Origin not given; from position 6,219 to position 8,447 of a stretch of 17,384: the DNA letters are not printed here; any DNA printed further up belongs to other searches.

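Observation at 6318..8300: Single-gene SIR2-family protein with an unassigned helical C-terminal half, sitting where the lambda immunity region should be: candidate undescribed anti-phage defence system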

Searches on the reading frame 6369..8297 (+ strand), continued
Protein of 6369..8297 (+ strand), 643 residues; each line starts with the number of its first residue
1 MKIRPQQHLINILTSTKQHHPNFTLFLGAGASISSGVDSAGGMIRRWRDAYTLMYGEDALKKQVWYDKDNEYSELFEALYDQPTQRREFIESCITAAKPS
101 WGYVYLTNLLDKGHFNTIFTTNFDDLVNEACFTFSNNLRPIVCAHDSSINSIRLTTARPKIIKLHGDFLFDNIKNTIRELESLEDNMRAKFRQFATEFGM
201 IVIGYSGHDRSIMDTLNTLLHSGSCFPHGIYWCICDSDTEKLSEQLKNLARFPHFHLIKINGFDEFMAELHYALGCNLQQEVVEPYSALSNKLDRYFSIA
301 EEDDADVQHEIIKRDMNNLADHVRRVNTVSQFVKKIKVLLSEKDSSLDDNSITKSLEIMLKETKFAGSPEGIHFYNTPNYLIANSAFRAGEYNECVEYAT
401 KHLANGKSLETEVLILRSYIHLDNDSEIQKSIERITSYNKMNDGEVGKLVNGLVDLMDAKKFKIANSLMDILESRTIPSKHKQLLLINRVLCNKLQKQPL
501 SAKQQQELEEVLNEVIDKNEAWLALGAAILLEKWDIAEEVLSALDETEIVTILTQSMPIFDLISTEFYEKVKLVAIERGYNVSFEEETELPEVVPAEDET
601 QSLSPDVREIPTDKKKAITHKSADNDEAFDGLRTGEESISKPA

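Call 32: predict_structure(alignment_id=A1)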
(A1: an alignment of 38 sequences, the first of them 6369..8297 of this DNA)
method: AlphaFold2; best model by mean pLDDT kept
length: 643 residues; sequences in the alignment: 38
mean_pLDDT: 75.4   pTM: 0.52
mean pLDDT of the five models: 75.4, 75.2, 72.6, 72.1, 71.8
residues with pLDDT >= 90: 138; 70-90: 324; 50-70: 92; < 50: 89
segments of 3 or more residues with pLDDT < 50: 166-176, 300-307, 368-374, 585-643
pLDDT, mean of each block of 10 residues (from residue 1): 90 84 85 79 86 92 86 81 74 79 92 88 82 83 66 75 61 47 69 85 81 85 88 79 84 91 91 87 72 64 50 70 68 63 55 63 50 55 82 87 80 91 90 86 83 90 91 84 90 91 92 89 91 90 86 81 87 86 49 34 34 31 29 31 31
secondary structure, 60 per line:
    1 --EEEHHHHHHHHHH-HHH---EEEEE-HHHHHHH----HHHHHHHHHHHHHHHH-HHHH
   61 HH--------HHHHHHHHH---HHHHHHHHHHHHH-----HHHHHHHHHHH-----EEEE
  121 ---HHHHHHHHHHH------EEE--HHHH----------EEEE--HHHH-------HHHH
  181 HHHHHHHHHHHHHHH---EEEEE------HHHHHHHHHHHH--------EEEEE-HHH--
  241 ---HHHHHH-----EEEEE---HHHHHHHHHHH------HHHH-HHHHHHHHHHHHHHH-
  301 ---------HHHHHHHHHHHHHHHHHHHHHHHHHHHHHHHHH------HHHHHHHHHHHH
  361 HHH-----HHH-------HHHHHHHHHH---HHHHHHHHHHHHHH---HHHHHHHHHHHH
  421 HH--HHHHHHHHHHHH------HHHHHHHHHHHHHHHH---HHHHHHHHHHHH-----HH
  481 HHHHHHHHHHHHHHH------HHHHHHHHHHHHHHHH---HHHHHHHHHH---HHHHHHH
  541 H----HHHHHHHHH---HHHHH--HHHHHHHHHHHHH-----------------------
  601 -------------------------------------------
elements in order: E3-5 H6-15 E23-27 H29-35 H40-55 H57-62 H71-79 H83-95 H101-111 E117-120 H124-134 E141-143 H146-149 E160-163 H166-169 H177-195 E199-203 H210-221 E230-234 H244-249 E255-259 H263-273 H280-283 H285-299 H310-342 H349-363 H379-388 H392-405 H409-422 H425-436 H443-458 H462-473 H479-495 H502-517 H521-530 H534-541 H546-554 H558-562 H565-577

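Call 34: fold_search(model_id=the predicted structure, library=pdb)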
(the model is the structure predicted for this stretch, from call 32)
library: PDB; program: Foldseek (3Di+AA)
matches with E <= 10: 1304; with E <= 0.001: 85
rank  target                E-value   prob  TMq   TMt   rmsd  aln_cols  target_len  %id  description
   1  8jl0_A                1.0e-11  1.00  0.38  0.43   3.7       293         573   24  Cryo-EM structure of the prokaryotic SPARSA system complex (released 2024-01-24)
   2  8y80_E                1.9e-10  1.00  0.35  0.39   5.2       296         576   24  Cryo-EM structure of the tetrameric SPARSA gRNA-ssDNA complex (released 2024-10-16)
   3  8jkz_A                2.1e-10  1.00  0.36  0.39   4.5       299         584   24  Cryo-EM structure of the prokaryotic SPARSA system complex (released 2024-01-24)
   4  8w56_B                1.0e-08  1.00  0.31  0.21  23.1       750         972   13  Cryo-EM structure of DSR2-DSAD1 state 1 (released 2024-05-01)
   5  8wyb_D                2.7e-08  1.00  0.28  0.20  20.9       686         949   12  Cryo-EM structure of DSR2 (H171A)-tube-NAD+ complex (released 2024-04-10)
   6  8k9a_B                5.2e-08  1.00  0.31  0.21  20.9       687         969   13  Cryo-EM structure of DSR2-DSAD1 state 2 (released 2024-05-01)
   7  8xff_A                5.4e-08  1.00  0.30  0.20  22.9       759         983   13  Cryo-EM structure of defence-associatedsirtuin 2 (DSR2) H171A protein in complex with SPR phage tail tube protein (released 2024-10-23)
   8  8wkn_B                9.9e-08  1.00  0.31  0.22  21.7       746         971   13  Cryo-EM structure of DSR2-DSAD1 (released 2024-05-01)
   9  8wc0_A                1.1e-07  1.00  0.31  0.40  18.6       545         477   12  Crystal structure of EcThsA (released 2024-09-18)
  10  8wks_A                1.2e-07  1.00  0.32  0.22  20.6       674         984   13  Cryo-EM structure of DSR2-TUBE complex (released 2024-05-22)
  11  8zc9_A                1.4e-07  1.00  0.31  0.21  20.6       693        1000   13  The Cryo-EM structure of DSR2-Tail tube-NAD+ complex (released 2024-09-11)
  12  8wy8_C                1.5e-07  1.00  0.32  0.23  20.8       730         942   12  Cryo-EM structure of DSR2 apo complex (released 2024-04-10)
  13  8wye_A                1.5e-07  1.00  0.31  0.22  25.1       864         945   12  Cryo-EM structure of DSR2-DSAD1 (partial) complex (released 2024-04-10)
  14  8wkt_A                1.5e-07  1.00  0.31  0.21  21.9       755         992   14  Cryo-EM structure of DSR2-DSAD1 complex (released 2024-05-22)
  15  9v12_i                1.5e-07  1.00  0.32  0.67   5.5       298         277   16  Helical structure of KomBCMUT in complex with dITP and NAD (released 2025-12-24)
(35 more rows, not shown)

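Call 36: find_encoding_contigs(protein=P0036, flank=8000, max_places=4)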
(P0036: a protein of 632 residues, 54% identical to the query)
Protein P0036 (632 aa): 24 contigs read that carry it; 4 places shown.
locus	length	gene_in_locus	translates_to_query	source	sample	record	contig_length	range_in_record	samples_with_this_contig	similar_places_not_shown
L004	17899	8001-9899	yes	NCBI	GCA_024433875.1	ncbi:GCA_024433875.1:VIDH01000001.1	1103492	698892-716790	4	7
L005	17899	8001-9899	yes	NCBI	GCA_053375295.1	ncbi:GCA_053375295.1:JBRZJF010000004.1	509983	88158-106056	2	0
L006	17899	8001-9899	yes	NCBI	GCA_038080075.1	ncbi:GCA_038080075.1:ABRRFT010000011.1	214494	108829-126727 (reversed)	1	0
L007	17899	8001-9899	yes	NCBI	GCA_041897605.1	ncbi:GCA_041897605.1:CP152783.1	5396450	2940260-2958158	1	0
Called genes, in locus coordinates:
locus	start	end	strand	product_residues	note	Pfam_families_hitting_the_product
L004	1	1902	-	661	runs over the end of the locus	PF00145:DNA_methylase (faint)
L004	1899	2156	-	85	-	-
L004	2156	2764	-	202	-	PF13935:Ead_Ea22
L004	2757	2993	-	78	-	-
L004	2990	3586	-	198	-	-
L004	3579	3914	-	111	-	PF06163:DUF977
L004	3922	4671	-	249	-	PF01695:IstB_IS21, PF00308:Bac_DnaA (weak)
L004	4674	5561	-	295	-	-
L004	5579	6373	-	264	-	PF17762:HTH_ParB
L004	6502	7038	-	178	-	PF06254:YdaT_toxin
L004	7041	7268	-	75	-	PF15943:YdaS_toxin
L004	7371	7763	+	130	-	PF01381:HTH_3 (weak)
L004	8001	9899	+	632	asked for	PF13289:SIR2_2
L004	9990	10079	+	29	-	-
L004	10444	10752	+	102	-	-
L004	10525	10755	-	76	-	-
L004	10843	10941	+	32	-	-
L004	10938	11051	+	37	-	-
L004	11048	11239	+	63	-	PF07358:DUF1482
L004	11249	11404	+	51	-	PF27493:YdaE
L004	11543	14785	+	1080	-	PF06630:Exonuc_VIII, PF12684:DUF3799 (weak)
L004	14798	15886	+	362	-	PF03837:RecT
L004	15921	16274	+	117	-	-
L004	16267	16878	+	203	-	PF04447:dATP-dGTP_PPHyd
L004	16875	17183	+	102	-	PF24886:DUF7740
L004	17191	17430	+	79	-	PF13269:DUF4060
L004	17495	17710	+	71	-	PF06806:DUF1233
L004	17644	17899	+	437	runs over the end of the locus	PF12167:Arm-DNA-bind_2, PF00589:Phage_integrase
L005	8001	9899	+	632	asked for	PF13289:SIR2_2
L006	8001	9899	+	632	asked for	PF13289:SIR2_2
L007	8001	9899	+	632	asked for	PF13289:SIR2_2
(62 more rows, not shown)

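Call 37: find_encoding_contigs(protein=P0067, flank=8000, max_places=3)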
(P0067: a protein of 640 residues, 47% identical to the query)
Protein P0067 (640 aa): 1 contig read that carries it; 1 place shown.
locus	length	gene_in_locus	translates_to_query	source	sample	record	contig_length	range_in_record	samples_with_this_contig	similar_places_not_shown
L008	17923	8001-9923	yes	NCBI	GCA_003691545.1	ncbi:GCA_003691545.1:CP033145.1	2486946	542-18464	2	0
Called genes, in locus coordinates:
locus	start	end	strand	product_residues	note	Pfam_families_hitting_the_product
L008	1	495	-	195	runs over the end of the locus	PF13302:Acetyltransf_3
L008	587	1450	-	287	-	PF00165:HTH_AraC (weak), PF12833:HTH_18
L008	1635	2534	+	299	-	PF00165:HTH_AraC (weak), PF12833:HTH_18, PF00165:HTH_AraC, PF06445:GyrI-like, PF14526:Cass2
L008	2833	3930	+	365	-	PF14559:TPR_19 (faint), PF02698:DUF218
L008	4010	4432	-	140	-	PF02566:OsmC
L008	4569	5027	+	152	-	PF22381:Staph_reg_Sar_Rot, PF01047:MarR, PF03965:Penicillinase_R (weak), PF12802:MarR_2, PF13463:HTH_27 (weak), PF13601:HTH_34, PF03551:PadR (weak)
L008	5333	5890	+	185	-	PF00578:AhpC-TSA, PF08534:Redoxin, PF10417:1-cysPrx_C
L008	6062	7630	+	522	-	PF03486:HI0933_like (faint), PF13192:Thioredoxin_3, PF07992:Pyr_redox_2, PF00890:FAD_binding_2 (faint), PF01134:GIDA (faint), PF12831:FAD_oxidored (weak), PF13738:Pyr_redox_3, PF00070:Pyr_redox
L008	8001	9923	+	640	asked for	PF13289:SIR2_2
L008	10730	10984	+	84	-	-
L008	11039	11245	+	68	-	-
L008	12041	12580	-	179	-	PF00188:CAP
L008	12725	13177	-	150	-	PF00583:Acetyltransf_1, PF13673:Acetyltransf_10 (weak)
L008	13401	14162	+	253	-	-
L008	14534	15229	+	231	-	-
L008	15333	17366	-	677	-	PF07715:Plug, PF00593:TonB_dep_Rec_b-barrel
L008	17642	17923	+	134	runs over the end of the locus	PF00165:HTH_AraC, PF12833:HTH_18, PF00165:HTH_AraC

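Call 39: find_encoding_contigs(protein=P0004, flank=8000, max_places=3)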
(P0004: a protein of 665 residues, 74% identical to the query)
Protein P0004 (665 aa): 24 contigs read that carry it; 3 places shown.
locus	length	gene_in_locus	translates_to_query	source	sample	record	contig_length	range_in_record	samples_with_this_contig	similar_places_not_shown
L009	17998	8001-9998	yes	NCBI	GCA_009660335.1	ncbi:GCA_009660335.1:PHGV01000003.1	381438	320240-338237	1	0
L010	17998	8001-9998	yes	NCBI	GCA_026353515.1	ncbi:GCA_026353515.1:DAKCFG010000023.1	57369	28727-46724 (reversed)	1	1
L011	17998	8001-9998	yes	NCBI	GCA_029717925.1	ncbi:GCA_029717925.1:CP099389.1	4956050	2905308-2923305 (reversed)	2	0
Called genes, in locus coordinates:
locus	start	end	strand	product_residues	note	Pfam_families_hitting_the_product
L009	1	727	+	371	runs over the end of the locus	PF17948:DnaT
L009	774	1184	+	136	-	PF06992:Phage_lambda_P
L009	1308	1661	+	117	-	PF01022:HTH_5, PF12840:HTH_20 (weak)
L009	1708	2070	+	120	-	PF06953:ArsD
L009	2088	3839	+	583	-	PF00142:Fer4_NifH (weak), PF01656:CbiA, PF02374:ArsA_ATPase, PF13614:AAA_31, PF05496:RuvB_N (weak), PF02374:ArsA_ATPase, PF01656:CbiA, PF02374:ArsA_ATPase, +12 more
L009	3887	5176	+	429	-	PF02040:ArsB, PF03600:CitMHS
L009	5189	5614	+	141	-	PF03960:ArsC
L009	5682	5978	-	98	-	PF12840:HTH_20, PF01022:HTH_5 (weak)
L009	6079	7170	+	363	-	PF03773:ArsP_1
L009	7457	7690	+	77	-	PF06183:DinI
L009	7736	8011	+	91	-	-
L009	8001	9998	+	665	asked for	PF13289:SIR2_2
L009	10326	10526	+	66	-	-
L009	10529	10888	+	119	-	PF05866:RusA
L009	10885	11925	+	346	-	PF06147:DUF968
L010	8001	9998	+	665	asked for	PF13289:SIR2_2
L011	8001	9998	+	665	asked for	PF13289:SIR2_2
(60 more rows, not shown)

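Call 40: find_encoding_contigs(protein=P0002, flank=8000, max_places=3)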
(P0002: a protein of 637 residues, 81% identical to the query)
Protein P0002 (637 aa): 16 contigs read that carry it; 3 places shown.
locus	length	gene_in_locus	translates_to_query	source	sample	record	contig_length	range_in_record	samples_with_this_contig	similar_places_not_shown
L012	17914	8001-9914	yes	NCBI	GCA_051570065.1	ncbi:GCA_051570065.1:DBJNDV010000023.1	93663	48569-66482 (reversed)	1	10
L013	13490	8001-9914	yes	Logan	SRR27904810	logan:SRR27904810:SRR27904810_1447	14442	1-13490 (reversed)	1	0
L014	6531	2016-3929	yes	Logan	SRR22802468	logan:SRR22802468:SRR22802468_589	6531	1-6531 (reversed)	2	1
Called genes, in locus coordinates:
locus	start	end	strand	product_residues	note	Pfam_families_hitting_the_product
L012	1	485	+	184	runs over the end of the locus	PF06254:YdaT_toxin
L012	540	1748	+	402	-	PF07120:DUF1376, PF10544:T5orf172, PF13455:MUG113, PF17948:DnaT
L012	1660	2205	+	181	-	PF06992:Phage_lambda_P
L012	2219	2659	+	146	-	-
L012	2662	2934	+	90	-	PF06163:DUF977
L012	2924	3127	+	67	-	-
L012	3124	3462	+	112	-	-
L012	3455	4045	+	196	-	-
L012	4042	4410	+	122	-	-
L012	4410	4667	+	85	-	-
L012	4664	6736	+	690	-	PF00145:DNA_methylase (weak)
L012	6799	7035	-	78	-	-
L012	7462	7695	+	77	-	PF06183:DinI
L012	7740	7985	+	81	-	-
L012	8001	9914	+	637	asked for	PF13289:SIR2_2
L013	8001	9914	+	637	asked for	PF13289:SIR2_2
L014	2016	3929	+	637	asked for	PF13289:SIR2_2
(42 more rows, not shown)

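Call 43: find_related_loci(query=A1, collection=genome_contigs, flank=6000)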
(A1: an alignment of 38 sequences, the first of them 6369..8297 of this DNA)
Query A1 (643 aa) in genome_contigs; peptide patterns used: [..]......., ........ (x = any residue, [..] = any of these).
145 stretches matched a pattern; 98 encode a relative of the query (tblastn E <= 1e-3); the best 80 are kept; 80 distinct loci.
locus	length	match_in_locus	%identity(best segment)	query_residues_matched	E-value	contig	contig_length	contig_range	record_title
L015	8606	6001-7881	45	4-639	7e-171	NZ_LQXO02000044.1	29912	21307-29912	Vibrio barjaei strain 3062 NODE_50_length_29860_cov_56.162090, whole genome shotgun sequence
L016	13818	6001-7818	46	3-585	7e-168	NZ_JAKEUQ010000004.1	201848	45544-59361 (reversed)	Vibrio sp. Isolate32 strain M13-18293b scaffold4.1, whole genome shotgun sequence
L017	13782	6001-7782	46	3-567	2e-160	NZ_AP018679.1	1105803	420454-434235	Vibrio algivorus strain NBRC 111146 chromosome 2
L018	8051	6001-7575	41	3-550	2e-132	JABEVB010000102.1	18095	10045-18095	MAG: Phycisphaerales bacterium isolate MAG 19 k99_252283, whole genome shotgun sequence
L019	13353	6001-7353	44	3-471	2e-128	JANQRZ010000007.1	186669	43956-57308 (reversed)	MAG: Rhodothermales bacterium isolate IP29b_bin.81 k99_3281163, whole genome shotgun sequence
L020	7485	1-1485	42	76-568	1e-126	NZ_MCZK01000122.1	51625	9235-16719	Vibrio lentus strain 10N.261.46.F8 10N.261.46.F8_contig_41, whole genome shotgun sequence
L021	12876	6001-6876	57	4-293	2e-109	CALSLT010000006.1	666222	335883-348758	MAG: uncultured Planctomycetaceae bacterium isolate A_MB81_1 genome assembly, contig: contig_13256_A_MB81, whole genome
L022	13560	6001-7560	36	6-541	9e-98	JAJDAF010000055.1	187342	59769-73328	MAG: candidate division KSB1 bacterium isolate OFTM356 OFTM356_54, whole genome shotgun sequence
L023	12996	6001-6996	47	4-331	1e-95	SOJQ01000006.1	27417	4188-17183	MAG: Dehalococcoidia bacterium isolate E44_bin26 NODE_466_length_27417_cov_6.112601, whole genome shotgun sequence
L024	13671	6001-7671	37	4-574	1e-107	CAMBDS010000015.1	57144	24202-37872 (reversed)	MAG: Caldithrix abyssi DSM 13497 isolate TH-08apr19-15 genome assembly, contig: TH-08apr19-C1187, whole genome shotgun s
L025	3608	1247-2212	46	1-321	1e-87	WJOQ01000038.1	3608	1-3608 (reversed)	MAG: Clostridia bacterium isolate 1244-F2-H4-B2 F2H4_C3776, whole genome shotgun sequence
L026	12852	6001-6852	51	9-290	3e-85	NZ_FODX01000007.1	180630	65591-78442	Nitrosovibrio sp. Nv6, whole genome shotgun sequence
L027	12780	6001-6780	52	21-274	3e-84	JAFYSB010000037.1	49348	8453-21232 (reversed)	MAG: Paludibacteraceae bacterium isolate RGIG7370 Water_buffalos_Cecum-5__c166781, whole genome shotgun sequence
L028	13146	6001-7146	40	2-365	2e-83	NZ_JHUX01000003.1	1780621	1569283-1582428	Alkanindiges illinoisensis DSM 15370 Q337DRAFT_scaffold00001.1_C, whole genome shotgun sequence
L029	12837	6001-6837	50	2-271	2e-83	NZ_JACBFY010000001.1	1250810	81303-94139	Pseudacidovorax sp. NFM-22 NODE_1_length_1250810_cov_9.697616, whole genome shotgun sequence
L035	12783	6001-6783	50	21-275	7e-80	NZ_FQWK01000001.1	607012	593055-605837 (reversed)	Bacteroides clarus YIT 12056, whole genome shotgun sequence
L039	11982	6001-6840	47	2-271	2e-78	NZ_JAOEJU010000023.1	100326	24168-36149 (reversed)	Pseudomonas koreensis strain B1M1-15 contig23, whole genome shotgun sequence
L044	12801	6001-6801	46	21-278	1e-76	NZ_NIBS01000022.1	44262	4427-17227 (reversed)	Xenorhabdus budapestensis strain DSM 16342 Xbud_22, whole genome shotgun sequence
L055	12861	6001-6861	43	2-274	1e-68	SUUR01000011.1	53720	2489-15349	MAG: Alphaproteobacteria bacterium isolate SIG51 NODE_14262_length_53720_cov_3.891124, whole genome shotgun sequence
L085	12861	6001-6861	29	26-280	6e-29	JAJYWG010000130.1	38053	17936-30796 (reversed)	MAG: Actinomycetes bacterium isolate FK3.bin109 NODE_2019_length_38053_cov_2.182355, whole genome shotgun sequence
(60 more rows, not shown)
